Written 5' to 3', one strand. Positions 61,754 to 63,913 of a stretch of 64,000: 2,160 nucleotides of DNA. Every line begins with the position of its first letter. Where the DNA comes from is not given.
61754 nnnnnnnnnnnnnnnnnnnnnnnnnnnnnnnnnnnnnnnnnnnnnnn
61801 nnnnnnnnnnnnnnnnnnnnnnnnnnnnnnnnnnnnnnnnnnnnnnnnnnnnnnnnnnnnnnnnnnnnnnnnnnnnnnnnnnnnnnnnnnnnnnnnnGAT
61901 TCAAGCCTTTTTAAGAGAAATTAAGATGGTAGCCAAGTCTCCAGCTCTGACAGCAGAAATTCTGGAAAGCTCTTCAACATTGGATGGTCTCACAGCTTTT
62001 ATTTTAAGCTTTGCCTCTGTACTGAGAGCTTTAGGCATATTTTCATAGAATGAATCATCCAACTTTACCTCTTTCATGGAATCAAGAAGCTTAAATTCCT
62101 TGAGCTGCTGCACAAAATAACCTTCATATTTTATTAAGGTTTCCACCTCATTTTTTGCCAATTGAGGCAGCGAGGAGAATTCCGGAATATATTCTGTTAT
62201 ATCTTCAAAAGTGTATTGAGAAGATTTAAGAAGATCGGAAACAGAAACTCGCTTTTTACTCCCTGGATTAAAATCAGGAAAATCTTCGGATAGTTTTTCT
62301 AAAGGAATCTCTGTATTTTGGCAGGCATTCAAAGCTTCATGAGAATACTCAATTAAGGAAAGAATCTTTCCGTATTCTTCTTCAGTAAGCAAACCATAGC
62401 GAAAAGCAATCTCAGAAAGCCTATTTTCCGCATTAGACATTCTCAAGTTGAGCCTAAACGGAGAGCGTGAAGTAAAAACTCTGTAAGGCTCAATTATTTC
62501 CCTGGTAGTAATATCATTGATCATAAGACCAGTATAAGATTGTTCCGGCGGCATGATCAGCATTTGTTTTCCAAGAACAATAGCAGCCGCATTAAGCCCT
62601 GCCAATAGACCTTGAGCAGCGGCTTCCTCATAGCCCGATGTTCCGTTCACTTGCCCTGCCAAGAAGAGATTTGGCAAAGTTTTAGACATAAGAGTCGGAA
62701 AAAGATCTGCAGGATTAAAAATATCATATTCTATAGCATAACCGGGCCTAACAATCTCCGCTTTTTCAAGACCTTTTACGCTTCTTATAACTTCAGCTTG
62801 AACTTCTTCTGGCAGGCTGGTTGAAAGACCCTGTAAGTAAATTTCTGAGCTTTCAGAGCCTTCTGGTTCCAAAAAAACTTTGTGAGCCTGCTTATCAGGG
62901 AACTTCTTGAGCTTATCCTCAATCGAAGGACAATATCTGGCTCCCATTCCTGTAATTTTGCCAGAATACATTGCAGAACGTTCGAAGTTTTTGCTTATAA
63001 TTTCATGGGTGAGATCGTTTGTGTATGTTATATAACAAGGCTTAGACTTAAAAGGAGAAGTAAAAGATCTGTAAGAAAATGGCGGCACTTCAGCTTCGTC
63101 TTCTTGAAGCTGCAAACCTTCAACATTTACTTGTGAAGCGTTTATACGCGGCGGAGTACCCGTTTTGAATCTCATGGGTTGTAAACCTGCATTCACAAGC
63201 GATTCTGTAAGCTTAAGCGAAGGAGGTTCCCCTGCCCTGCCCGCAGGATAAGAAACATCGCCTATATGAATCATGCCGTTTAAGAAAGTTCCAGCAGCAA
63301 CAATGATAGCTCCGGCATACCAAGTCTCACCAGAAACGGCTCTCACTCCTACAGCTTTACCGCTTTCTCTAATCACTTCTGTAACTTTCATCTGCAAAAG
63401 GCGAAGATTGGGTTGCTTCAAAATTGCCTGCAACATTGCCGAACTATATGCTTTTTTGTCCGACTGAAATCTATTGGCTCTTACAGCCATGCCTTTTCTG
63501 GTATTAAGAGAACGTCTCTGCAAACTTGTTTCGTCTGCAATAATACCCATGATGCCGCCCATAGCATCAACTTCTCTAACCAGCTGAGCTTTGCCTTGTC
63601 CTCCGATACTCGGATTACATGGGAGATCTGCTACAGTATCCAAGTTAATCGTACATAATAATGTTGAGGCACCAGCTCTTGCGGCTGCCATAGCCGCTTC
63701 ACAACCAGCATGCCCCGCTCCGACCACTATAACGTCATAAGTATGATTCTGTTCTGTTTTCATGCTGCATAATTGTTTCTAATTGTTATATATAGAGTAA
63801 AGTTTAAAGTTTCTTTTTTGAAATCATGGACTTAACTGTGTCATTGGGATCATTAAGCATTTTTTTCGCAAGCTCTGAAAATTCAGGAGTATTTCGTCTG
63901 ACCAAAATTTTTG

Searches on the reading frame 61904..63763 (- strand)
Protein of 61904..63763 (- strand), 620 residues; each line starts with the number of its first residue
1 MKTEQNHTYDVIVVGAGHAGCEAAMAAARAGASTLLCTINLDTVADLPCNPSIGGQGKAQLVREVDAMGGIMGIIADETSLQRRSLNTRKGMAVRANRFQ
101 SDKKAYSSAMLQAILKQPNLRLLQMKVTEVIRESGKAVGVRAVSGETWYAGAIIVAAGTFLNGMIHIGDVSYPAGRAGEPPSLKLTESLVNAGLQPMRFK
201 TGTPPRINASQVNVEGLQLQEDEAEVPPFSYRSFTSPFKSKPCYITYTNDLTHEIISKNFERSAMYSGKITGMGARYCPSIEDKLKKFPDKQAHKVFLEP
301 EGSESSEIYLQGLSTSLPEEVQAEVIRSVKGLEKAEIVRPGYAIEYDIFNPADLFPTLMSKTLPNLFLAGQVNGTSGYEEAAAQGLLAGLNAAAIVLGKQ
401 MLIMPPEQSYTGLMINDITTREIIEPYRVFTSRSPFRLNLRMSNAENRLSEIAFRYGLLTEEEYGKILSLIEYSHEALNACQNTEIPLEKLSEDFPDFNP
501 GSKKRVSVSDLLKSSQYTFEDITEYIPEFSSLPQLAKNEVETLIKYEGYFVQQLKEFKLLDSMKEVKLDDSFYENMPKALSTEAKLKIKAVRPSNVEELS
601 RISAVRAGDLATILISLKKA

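Call 36: list_cluster_members(proteins=[window:61904-63763:-, window:42631-44865:+, window:58537-60516:-])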
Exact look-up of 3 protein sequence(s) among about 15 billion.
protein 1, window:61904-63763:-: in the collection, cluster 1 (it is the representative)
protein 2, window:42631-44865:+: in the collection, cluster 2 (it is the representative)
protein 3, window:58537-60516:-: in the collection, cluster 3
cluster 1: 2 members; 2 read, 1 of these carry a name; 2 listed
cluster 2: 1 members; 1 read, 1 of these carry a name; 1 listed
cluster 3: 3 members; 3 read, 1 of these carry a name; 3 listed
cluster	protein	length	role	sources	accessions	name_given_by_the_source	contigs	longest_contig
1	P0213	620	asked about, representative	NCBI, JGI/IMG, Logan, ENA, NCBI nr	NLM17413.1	MAG: tRNA uridine-5-carboxymethylaminomethyl(34) synthesis enzyme MnmG [Candidatus ... | tRNA uridine-5-carboxymethylaminomethyl(34) synthesis enzyme MnmG [Candidatus ...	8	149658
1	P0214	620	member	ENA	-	-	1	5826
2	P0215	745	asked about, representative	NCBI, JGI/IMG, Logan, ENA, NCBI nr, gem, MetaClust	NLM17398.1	MAG: NAD-dependent DNA ligase LigA [Candidatus Riflebacteria bacterium] | NAD-dependent DNA ligase LigA [Candidatus Riflebacteria bacterium] | \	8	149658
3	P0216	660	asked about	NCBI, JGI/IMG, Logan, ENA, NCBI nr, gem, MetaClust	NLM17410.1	MAG: 4Fe-4S binding protein [Candidatus Riflebacteria bacterium] | 4Fe-4S binding protein [Candidatus Riflebacteria bacterium] | \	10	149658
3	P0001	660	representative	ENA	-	-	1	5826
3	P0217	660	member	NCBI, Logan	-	-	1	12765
